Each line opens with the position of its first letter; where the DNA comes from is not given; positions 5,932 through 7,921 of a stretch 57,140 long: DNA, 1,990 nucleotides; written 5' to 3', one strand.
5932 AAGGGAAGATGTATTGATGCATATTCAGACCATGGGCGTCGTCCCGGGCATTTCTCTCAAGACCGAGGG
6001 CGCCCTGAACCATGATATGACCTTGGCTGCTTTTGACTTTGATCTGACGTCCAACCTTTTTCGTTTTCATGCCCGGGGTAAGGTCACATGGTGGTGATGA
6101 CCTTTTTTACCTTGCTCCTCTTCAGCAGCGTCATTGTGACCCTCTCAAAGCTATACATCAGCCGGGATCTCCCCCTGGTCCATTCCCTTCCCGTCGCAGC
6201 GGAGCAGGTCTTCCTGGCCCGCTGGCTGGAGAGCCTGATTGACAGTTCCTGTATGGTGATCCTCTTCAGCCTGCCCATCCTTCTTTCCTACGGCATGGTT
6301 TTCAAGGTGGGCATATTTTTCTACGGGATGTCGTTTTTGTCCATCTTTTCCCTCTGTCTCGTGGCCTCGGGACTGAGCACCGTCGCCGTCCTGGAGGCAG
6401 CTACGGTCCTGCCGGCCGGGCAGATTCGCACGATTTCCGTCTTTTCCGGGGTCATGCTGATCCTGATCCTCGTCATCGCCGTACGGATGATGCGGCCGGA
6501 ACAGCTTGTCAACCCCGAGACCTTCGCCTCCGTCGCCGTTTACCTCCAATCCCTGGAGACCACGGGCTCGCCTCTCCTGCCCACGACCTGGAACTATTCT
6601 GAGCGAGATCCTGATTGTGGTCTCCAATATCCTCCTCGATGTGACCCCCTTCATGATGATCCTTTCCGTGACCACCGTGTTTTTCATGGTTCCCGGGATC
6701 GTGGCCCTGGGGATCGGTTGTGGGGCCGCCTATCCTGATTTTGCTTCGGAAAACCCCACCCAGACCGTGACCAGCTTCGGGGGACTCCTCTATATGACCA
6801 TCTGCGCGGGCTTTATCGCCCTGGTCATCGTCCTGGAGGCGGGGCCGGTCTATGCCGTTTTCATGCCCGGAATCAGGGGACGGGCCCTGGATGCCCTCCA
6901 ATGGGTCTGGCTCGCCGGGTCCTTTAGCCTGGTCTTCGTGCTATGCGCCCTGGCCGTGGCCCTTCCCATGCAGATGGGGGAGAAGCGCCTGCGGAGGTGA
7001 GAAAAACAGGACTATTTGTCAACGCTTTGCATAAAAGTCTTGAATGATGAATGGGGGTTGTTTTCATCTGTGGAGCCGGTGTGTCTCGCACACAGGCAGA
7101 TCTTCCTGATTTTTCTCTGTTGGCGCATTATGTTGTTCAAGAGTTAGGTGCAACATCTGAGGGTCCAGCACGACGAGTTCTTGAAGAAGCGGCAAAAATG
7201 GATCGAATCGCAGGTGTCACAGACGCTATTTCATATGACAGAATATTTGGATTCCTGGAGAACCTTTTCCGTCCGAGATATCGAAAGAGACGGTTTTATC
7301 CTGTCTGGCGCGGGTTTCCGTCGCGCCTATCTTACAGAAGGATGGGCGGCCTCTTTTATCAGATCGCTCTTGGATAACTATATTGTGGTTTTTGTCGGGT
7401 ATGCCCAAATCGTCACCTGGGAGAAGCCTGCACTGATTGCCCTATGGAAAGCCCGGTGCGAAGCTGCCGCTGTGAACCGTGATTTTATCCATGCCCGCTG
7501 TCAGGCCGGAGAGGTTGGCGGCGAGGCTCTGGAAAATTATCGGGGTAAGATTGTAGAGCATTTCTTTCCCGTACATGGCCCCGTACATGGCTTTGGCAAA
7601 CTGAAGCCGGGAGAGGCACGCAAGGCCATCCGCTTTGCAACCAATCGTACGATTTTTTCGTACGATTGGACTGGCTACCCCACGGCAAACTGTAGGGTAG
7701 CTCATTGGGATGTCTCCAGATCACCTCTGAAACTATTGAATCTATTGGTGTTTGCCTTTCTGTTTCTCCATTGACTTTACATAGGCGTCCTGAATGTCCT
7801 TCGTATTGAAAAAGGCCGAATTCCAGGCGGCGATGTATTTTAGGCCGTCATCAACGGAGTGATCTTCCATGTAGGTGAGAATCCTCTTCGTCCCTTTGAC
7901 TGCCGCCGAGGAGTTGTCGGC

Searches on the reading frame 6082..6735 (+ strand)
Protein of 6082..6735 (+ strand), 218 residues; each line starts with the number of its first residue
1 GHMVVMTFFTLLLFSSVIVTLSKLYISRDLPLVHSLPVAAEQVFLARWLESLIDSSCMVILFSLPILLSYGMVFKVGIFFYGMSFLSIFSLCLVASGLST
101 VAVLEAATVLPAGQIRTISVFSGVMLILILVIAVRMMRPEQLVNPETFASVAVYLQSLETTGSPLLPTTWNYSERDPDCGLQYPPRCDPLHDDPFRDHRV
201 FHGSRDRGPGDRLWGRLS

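Call 8: search_protein_families(library=pfam, proteins=[window:6082-6735:+], max_evalue=0.01)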
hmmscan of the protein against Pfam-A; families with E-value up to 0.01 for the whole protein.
window:6082-6735:+ (218 aa): 1 family
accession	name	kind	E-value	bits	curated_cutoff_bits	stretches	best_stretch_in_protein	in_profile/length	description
PF16949.11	ABC_tran_2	-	1.2e-25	90.8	25.7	1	3-170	52-219/542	Putative ATP-binding cassette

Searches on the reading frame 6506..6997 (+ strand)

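Call 8: search_protein_families(library=pfam, proteins=[window:6506-6997:+], max_evalue=0.01)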
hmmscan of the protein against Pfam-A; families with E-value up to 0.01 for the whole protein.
window:6506-6997:+ (164 aa): 1 family
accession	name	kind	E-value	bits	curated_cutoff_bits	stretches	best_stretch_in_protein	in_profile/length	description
PF16949.11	ABC_tran_2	-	4.4e-21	75.8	25.7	1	30-164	408-539/542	Putative ATP-binding cassette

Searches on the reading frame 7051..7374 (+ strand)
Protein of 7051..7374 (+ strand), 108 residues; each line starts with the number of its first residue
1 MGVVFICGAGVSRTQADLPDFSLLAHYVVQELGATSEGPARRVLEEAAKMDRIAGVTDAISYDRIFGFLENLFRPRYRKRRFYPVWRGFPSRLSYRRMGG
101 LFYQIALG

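Call 8: search_protein_families(library=pfam, proteins=[window:7051-7374:+], max_evalue=0.01)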
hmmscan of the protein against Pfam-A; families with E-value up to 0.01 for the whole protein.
window:7051-7374:+ (108 aa): 0 families

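Call 40: search_protein_families(library=ncbifam, proteins=[window:7051-7374:+], max_evalue=0.1)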
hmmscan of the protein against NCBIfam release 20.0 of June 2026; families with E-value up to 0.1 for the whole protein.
window:7051-7374:+ (108 aa): 1 family
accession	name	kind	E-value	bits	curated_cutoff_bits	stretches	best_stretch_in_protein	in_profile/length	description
NF041818.1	Dsr1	equivalog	0.00047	18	1400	1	3-43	23-62/1263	anti-phage defense-associated sirtuin Dsr1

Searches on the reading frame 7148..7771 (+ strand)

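Call 8: search_protein_families(library=pfam, proteins=[window:7148-7771:+], max_evalue=0.01)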
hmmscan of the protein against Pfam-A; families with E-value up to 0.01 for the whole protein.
window:7148-7771:+ (208 aa): 0 families

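Call 40: search_protein_families(library=ncbifam, proteins=[window:7148-7771:+], max_evalue=0.1)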
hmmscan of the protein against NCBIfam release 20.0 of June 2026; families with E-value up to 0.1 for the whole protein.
window:7148-7771:+ (208 aa): 1 family
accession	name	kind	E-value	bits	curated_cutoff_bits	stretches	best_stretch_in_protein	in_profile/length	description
NF041818.1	Dsr1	equivalog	4.1e-09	34.7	1400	1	48-86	179-217/1263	anti-phage defense-associated sirtuin Dsr1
